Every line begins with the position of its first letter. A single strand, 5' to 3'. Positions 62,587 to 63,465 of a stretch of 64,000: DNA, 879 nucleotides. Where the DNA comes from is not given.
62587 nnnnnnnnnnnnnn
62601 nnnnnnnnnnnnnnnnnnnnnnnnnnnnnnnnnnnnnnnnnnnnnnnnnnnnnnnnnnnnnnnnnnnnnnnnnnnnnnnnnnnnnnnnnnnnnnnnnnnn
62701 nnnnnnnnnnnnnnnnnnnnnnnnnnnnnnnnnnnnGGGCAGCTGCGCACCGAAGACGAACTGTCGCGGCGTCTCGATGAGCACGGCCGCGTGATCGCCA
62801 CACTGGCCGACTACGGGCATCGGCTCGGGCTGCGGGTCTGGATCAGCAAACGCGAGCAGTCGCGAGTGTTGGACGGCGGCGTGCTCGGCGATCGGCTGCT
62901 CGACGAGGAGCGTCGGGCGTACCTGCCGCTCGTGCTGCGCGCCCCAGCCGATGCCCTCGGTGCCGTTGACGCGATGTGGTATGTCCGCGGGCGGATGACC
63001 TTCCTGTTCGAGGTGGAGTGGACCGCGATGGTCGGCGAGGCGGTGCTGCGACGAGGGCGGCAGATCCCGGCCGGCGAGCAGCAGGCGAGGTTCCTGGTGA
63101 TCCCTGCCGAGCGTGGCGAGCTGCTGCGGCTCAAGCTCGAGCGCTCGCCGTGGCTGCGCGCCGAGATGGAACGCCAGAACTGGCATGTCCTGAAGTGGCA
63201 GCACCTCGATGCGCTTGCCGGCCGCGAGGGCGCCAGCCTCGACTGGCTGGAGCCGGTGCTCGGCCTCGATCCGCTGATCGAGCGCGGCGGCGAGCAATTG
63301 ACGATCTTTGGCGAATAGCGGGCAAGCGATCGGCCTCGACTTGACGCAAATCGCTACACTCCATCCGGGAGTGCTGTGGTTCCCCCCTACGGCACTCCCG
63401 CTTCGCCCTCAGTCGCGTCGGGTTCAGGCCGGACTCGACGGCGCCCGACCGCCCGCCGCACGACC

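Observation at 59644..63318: Two-gene operon: TPR/polyacidic-tail protein plus 937-aa degenerate-methyltransferase/Zn-ribbon/nuclease-like protein, a candidate uncharacterised nucleic-acid system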

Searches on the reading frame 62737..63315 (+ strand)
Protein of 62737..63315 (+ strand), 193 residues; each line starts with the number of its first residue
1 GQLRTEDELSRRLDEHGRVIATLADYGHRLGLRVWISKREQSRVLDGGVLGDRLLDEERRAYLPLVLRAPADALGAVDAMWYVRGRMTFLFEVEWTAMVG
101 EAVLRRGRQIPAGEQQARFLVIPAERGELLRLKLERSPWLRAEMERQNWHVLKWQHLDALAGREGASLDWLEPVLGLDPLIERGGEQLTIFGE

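Call 46: search_solved_structures(query=A4, max_evalue=10, show_alignments=3)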
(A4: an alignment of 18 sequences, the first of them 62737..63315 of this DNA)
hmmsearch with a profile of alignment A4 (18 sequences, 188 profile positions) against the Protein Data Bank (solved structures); distinct sequences matched with E-value up to 10: 1.
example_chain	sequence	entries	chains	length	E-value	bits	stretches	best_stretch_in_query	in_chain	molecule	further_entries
6sme_A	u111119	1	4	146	0.71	12.7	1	13-46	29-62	3-dehydroquinate dehydratase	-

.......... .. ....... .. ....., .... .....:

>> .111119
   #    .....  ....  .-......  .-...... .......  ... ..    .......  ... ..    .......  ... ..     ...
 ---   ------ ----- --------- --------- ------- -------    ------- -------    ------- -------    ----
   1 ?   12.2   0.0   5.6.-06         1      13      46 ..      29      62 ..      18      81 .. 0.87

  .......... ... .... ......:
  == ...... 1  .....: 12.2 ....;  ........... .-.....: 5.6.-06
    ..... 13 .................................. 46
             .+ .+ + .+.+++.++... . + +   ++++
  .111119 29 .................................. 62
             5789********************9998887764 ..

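Call 47: search_protein_families(library=padloc, alignment_id=A4, max_evalue=0.1)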
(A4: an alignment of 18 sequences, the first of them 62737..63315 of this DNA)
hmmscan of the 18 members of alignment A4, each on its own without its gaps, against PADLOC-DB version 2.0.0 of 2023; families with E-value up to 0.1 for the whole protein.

A. member 1, window:62737-63315:+ (193 aa): 0 families

B. families by the number of members that match (of 18 scanned): 2 families
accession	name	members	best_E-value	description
PDLC03534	REase_II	10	2.2e-06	Type II restriction enzyme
PDLC04370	PDC-M05A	1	0.0032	-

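Call 48: search_protein_families(library=pfam, alignment_id=A4, max_evalue=1)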
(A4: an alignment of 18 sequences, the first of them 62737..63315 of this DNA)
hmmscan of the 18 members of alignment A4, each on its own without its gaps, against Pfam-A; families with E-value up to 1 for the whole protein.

A. member 1, window:62737-63315:+ (193 aa): 0 families

B. families by the number of members that match (of 18 scanned): 4 families
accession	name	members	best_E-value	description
PF23395.1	SAM_6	1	0.042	SAM-like domain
PF11372.14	DUF3173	1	0.15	Domain of unknown function (DUF3173)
PF23794.1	Phage_Gp84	1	0.16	Mycobacterium phage Gp84-like protein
PF11022.13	ATP19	1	0.22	ATP synthase subunit K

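Call 108: search_dna_similar(query=window:62737-63315:+, collection=plasmids, mode=protein, max_evalue=0.01, max_rows=10)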
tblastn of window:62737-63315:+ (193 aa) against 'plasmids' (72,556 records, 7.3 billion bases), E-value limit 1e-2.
No match.
